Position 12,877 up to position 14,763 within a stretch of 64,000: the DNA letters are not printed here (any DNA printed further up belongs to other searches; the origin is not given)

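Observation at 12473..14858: AT-rich two-gene island splitting a dTDP-sugar operon (rfbC-like | orphan | cupin | rfbD-rfbB)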

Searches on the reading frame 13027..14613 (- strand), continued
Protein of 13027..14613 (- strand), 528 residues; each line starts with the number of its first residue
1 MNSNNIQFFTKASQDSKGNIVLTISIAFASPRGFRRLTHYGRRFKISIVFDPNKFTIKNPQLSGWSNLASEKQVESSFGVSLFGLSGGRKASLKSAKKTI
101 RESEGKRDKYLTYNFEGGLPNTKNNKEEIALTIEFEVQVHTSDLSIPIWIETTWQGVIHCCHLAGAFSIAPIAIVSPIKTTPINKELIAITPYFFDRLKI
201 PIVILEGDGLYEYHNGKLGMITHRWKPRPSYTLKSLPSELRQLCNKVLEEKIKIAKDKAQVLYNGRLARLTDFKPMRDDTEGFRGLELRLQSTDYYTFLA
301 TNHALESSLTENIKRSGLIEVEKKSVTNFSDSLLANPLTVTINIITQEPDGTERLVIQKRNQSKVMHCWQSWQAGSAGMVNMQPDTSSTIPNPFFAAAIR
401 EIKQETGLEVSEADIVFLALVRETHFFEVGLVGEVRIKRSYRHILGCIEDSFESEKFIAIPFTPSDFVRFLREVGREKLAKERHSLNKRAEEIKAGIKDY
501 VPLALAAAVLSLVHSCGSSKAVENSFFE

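Call 47: fold_search(model_id=the predicted structure, library=pdb)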
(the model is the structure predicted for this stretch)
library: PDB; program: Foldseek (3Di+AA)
matches with E <= 10: 352; with E <= 0.001: 8
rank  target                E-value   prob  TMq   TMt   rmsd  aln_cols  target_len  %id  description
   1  5r50                  1.0e-11  1.00  0.40  0.68   5.1       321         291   16  PanDDA analysis group deposition -- Crystal Structure of human NUDT22 in complex with N13371a (released 2020-07-01)
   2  5lou_B                1.0e-11  1.00  0.40  0.65   5.6       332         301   16  human NUDT22 (released 2017-09-13)
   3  5lf9                  3.0e-11  1.00  0.39  0.69   5.4       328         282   16  Crystal structure of human NUDT22 (released 2017-08-02)
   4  5lor_B                3.7e-11  1.00  0.39  0.67   5.7       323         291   18  human NUDT22 (released 2017-08-16)
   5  5lou_A                1.8e-10  1.00  0.40  0.68   5.9       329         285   17  human NUDT22 (released 2017-09-13)
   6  9nxm                  1.6e-05  1.00  0.19  0.42  10.8       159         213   14  Crystal structure of Arabidopsis thaliana NUDT11 E90Q/E94Q mutant (released 2026-04-01)
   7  2fml_A                1.0e-04  1.00  0.19  0.37   2.4       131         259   15  Crystal structure of MutT/nudix family protein from Enterococcus faecalis (released 2006-02-21)
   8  3gz8_A                4.8e-04  1.00  0.19  0.60   2.8       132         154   16  Cocrystal structure of NUDIX domain of Shewanella oneidensis NrtR complexed with ADP ribose (released 2009-06-09)
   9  8fay_D                1.8e-03  1.00  0.15  0.20  12.1       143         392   13  Human MUTYH adenine glycosylase bound to DNA containing a transition state analog (1N) paired with d(8-oxo-G) (released 2024-05-29)
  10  1rya_A                2.0e-03  1.00  0.18  0.50   7.7       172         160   17  Crystal Structure of the E. coli GDP-mannose mannosyl hydrolase in complex with GDP and MG (released 2004-06-22)
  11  6nl1                  2.6e-03  1.00  0.16  0.31   7.4       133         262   12  Structure of T. brucei MERS1 protein in its apo form (released 2019-11-06)
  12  3gz8_C                2.7e-03  1.00  0.19  0.60   2.5       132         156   16  Cocrystal structure of NUDIX domain of Shewanella oneidensis NrtR complexed with ADP ribose (released 2009-06-09)
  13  6u9x_D                3.4e-03  1.00  0.17  0.28   4.9       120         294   11  Structure of T. brucei MERS1-RNA complex (released 2019-11-06)
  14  7e44_B                5.1e-03  0.99  0.20  0.39  13.1       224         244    9  Crystal structure of NudC complexed with dpCoA (released 2021-07-28)
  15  8dp8_B                5.7e-03  0.99  0.16  0.54   7.0       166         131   17  Crystal structure of the monomeric AvrM14-A Nudix hydrolase effector from Melampsora lini (released 2023-01-25)
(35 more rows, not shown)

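Call 48: search_solved_structures(query=A2, max_evalue=1, show_alignments=1)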
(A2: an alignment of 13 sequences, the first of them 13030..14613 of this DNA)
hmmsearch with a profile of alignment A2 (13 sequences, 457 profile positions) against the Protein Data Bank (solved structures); distinct sequences matched with E-value up to 1: 0.

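Call 49: search_solved_structures(query=A1, max_evalue=0.001, show_alignments=1)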
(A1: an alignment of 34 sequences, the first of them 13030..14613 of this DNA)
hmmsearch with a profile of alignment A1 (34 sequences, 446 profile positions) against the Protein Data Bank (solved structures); distinct sequences matched with E-value up to 0.001: 2.
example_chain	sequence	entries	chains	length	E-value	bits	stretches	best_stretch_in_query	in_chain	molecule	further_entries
5lor_A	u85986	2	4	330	5.9e-08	35.3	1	184-418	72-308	Nucleoside diphosphate-linked moiety X motif 22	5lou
5lf9_A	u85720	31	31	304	2.2e-07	33.4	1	184-389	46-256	Nucleoside diphosphate-linked moiety X motif 22 | Uridine diphosphate glucose pyrophosphatase NUDT22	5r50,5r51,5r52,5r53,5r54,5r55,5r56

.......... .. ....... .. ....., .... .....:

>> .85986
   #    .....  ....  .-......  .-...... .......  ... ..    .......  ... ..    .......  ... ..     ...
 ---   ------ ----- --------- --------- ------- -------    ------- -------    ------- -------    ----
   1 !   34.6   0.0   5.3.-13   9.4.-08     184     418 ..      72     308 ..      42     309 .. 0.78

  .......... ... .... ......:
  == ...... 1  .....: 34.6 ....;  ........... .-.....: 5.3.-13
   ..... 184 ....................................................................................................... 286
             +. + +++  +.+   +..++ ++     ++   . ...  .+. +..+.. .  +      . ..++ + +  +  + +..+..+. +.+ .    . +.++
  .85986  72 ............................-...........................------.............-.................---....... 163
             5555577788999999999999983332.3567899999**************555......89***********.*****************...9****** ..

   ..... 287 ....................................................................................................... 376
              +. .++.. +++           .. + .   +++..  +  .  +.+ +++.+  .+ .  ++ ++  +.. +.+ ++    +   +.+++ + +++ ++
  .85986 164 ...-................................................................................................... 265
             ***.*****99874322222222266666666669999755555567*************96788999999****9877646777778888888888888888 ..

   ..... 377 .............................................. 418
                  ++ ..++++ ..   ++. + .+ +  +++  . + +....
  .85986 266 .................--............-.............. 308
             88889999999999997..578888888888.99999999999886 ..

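Call 53: find_related_loci(query=A2, collection=metagenome_contigs, flank=6000)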
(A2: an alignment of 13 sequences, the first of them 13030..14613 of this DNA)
Query A2 (528 aa) in metagenome_contigs; peptide patterns used: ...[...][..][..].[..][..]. (x = any residue, [..] = any of these).
66 stretches matched a pattern; 14 encode a relative of the query (tblastn E <= 1e-3); 14 distinct loci.
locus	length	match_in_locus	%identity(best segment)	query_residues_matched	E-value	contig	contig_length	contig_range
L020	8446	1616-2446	36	194-475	5e-46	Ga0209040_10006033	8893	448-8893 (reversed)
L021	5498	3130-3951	36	194-472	8e-46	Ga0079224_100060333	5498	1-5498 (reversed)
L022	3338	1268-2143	31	194-513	8e-43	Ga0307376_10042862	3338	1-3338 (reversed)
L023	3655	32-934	31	194-522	1e-42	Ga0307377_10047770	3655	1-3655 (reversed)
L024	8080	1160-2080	29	194-526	1e-40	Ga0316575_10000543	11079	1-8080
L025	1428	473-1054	30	262-463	2e-16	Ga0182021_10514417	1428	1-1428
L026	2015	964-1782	25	192-471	6e-14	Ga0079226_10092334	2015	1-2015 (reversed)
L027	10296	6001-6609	25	236-444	5e-12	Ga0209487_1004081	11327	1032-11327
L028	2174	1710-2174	28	253-418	4e-11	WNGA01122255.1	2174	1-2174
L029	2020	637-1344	21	188-444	7e-9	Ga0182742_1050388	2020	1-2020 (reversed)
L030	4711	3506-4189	23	204-444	1e-8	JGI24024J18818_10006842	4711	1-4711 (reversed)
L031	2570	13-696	24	204-444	1e-8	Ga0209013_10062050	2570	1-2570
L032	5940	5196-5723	24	263-444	2e-6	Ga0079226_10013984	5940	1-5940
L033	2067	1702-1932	34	286-355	6e-5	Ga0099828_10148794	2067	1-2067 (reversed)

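Call 57: search_protein_families(library=pfam, proteins=[L020:1253-2494:+, L020:301-876:+, L020:2819-3337:+, L020:3395-4615:-, L021:2680-4107:+, L021:2036-2683:+, L021:1151-2017:+, L021:4224-5498:-, L022:539-2206:+, L022:2098-3338:+], max_evalue=0.01)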
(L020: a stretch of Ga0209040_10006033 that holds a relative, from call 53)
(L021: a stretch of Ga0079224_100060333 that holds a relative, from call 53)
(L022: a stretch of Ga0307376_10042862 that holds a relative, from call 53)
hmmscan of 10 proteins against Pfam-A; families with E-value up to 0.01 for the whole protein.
L020:1253-2494:+ (413 aa): 2 families
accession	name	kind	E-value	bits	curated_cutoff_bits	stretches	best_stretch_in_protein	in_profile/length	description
PF00293.34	NUDIX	-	0.00041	20.8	21.1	1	267-384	6-116/134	NUDIX domain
PF05014.21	Nuc_deoxyrib_tr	-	0.0026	18.3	28.8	1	23-74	47-100/117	Nucleoside 2-deoxyribosyltransferase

L020:301-876:+ (191 aa): 0 families

L020:2819-3337:+ (172 aa): 0 families

L020:3395-4615:- (406 aa): 0 families

L021:2680-4107:+ (475 aa): 1 family
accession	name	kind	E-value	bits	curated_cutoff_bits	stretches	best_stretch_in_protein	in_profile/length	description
PF00293.34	NUDIX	-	1.9e-05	25.1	21.1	1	292-373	2-69/134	NUDIX domain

L021:2036-2683:+ (215 aa): 0 families

L021:1151-2017:+ (288 aa): 0 families

L021:4224-5498:- (424 aa): 0 families

L022:539-2206:+ (555 aa): 0 families

L022:2098-3338:+ (413 aa): 3 families
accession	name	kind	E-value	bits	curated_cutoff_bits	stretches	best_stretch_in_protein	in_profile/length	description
PF21135.2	DRL_cat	-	2.7e-45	154.8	27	1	189-348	1-164/164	Oxidoreductase DRL, catalytic domain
PF03447.22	NAD_binding_3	-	3.4e-08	34.6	24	1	97-182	24-111/116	Homoserine dehydrogenase, NAD binding domain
PF01408.29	GFO_IDH_MocA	-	0.0011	20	24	1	52-160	2-91/120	Oxidoreductase family, NAD-binding Rossmann fold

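Call 58: search_protein_families(library=pfam, proteins=[L022:95-499:+, L023:862-2259:+, L023:2256-3655:+, L024:605-2095:+, L024:3-554:+, L024:2520-3329:+, L024:3295-4293:+, L024:4290-5555:+, L005:8948-10150:-, L010:7503-7871:+], max_evalue=0.01)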
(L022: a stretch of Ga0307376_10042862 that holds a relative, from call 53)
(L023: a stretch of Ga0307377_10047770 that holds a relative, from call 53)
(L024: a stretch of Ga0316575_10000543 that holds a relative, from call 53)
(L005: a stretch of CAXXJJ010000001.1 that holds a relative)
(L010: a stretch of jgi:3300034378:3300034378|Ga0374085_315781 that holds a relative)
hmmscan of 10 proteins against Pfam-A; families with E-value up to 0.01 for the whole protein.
L022:95-499:+ (134 aa): 0 families

L023:862-2259:+ (465 aa): 3 families
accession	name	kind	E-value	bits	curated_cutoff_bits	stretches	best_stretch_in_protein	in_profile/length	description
PF21135.2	DRL_cat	-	3.5e-45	154.4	27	1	189-348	1-164/164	Oxidoreductase DRL, catalytic domain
PF03447.22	NAD_binding_3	-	4e-08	34.4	24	1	97-182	24-111/116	Homoserine dehydrogenase, NAD binding domain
PF01408.29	GFO_IDH_MocA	-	0.0015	19.7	24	1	52-160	2-91/120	Oxidoreductase family, NAD-binding Rossmann fold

L023:2256-3655:+ (466 aa): 2 families
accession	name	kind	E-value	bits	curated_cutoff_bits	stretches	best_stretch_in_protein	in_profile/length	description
PF13204.13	Apiosidase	-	1.2e-63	216.1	26.5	1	112-465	2-306/320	Apiosidase-like, catalytic domain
PF16586.11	DUF5060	-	4.4e-12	46.5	27.2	1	18-77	9-68/70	Domain of unknown function (DUF5060)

L024:605-2095:+ (496 aa): 0 families

L024:3-554:+ (183 aa): 0 families

L024:2520-3329:+ (269 aa): 0 families

L024:3295-4293:+ (332 aa): 1 family
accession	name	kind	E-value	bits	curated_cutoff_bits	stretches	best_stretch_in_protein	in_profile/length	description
PF13559.11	DUF4129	-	1.4e-05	25.5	24.8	1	255-321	1-65/69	Domain of unknown function (DUF4129)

L024:4290-5555:+ (421 aa): 1 family
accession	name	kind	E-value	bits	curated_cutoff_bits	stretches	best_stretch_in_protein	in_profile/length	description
PF14258.12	DUF4350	-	2.8e-12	47.7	30.4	1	50-239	1-170/181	Domain of unknown function (DUF4350)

L005:8948-10150:- (400 aa): 1 family
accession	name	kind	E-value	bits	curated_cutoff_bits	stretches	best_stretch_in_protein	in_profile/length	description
PF04055.27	Radical_SAM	-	3.3e-06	27.8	29.5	1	68-209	6-137/166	Radical SAM superfamily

L010:7503-7871:+ (122 aa): 0 families

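Call 80: search_protein_families(library=pfam, alignment_id=A6, max_evalue=0.001)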
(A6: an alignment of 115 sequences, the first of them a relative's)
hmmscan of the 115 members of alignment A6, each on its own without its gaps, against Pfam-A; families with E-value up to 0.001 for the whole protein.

A. member 1, P0018 (184 aa): 1 family
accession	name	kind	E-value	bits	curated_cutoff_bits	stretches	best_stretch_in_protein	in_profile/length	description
PF00293.34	NUDIX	-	3.9e-05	24.1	21.1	1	16-95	5-69/134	NUDIX domain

B. families by the number of members that match (of 115 scanned): 29 families (the first 25 are shown)
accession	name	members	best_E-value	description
PF00293.34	NUDIX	25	3.3e-11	NUDIX domain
PF00069.31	Pkinase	5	6.3e-48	Protein kinase domain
PF01381.28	HTH_3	5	3.8e-11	Helix-turn-helix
PF13676.11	TIR_2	4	1.8e-26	TIR domain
PF13560.12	HTH_31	4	7.2e-12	Helix-turn-helix domain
PF07714.23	PK_Tyr_Ser-Thr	3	5.6e-34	Protein tyrosine and serine/threonine kinase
PF01582.25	TIR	3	3.1e-08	TIR domain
PF24390.1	PRTase-CE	2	2.9e-43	PRTase-CE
PF01048.26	PNP_UDP_1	2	8.5e-25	Phosphorylase superfamily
PF13489.12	Methyltransf_23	2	5e-20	Methyltransferase domain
PF08241.18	Methyltransf_11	2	1.6e-12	Methyltransferase domain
PF12770.12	CHAT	2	3.1e-09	CHAT domain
PF13847.12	Methyltransf_31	2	4e-08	Methyltransferase domain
PF13649.12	Methyltransf_25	2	6.4e-08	Methyltransferase domain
PF08242.18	Methyltransf_12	2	5.6e-07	Methyltransferase domain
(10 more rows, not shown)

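Call 81: find_related_loci(query=A2, collection=viral_contigs, flank=6000)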
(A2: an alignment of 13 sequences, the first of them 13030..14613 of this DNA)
Query A2 (528 aa) in viral_contigs; peptide patterns used: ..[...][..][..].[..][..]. (x = any residue, [..] = any of these).
69 stretches matched a pattern, but none encodes a relative of the query by tblastn (E <= 1e-3).

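Call 86: search_protein_families(library=padloc, alignment_id=A1, max_evalue=0.01)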
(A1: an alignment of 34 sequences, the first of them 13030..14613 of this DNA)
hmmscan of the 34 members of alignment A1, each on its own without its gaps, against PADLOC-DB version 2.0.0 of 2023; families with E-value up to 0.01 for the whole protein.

A. member 1, window:13030-14613:- (528 aa): 0 families

B. families by the number of members that match (of 34 scanned): 29 families (the first 25 are shown)
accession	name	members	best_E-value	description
PDLC00733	Effector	6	1.7e-11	TIR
PDLC05062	PDC-S66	3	3.7e-14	-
PDLC00434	ThsB1|ThsB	3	1.1e-05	TIR-like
PDLC02421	Aga_TIR-PNTD1-PNTD2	2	1.6e-15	Class I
PDLC02403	Aga_TIR-PNTD1-PNTD2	2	3.1e-15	Class I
PDLC02012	SAVED5--SAVED_TIR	2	6.7e-13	-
PDLC00419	ThsB1|ThsB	2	1.3e-07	TIR-like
PDLC03957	bSEFIR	2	1.9e-06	-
PDLC00727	Effector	2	1e-05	TIR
PDLC00728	Effector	2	2e-05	TIR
PDLC00417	ThsB1|ThsB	2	4.2e-05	TIR-like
PDLC00420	ThsB1|ThsB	2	4.9e-05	TIR-like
PDLC00436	ThsB1|ThsB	2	0.00017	TIR-like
PDLC00418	ThsB1|ThsB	2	0.00065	TIR-like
PDLC00426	ThsB1|ThsB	2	0.00085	TIR-like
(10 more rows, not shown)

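Call 88: search_protein_families(library=padloc, proteins=[P0006, P0007, P0008, P0009, P0012, P0013, P0016, P0023, P0011, P0002], max_evalue=0.01)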
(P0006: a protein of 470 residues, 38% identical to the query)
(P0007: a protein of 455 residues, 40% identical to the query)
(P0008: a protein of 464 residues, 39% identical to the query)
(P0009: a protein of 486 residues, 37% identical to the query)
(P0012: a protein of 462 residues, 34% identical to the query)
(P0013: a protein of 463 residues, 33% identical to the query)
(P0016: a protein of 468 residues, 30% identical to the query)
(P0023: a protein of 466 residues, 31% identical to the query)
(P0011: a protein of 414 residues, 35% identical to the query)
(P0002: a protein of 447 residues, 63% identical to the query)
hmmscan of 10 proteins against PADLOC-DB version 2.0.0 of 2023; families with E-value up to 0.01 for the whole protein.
P0006 (470 aa): 1 family
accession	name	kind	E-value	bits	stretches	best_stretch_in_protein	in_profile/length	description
PDLC00733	Effector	-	1.7e-11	41.6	1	62-132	291-360/388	TIR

P0007 (455 aa): 0 families

P0008 (464 aa): 0 families

P0009 (486 aa): 0 families

P0012 (462 aa): 1 family
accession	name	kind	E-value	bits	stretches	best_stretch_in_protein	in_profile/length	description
PDLC00733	Effector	-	2.1e-11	41.3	1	39-114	272-343/388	TIR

P0013 (463 aa): 1 family
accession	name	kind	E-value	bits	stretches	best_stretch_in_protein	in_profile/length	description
PDLC00733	Effector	-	3.2e-08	30.8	1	59-119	293-352/388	TIR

P0016 (468 aa): 1 family
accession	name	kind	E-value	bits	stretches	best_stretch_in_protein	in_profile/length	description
PDLC00733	Effector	-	4.1e-07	27.2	1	54-109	298-353/388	TIR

P0023 (466 aa): 1 family
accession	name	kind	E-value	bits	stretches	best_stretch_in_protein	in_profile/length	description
PDLC00733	Effector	-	6.8e-07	26.4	1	60-116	304-360/388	TIR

P0011 (414 aa): 0 families

P0002 (447 aa): 0 families
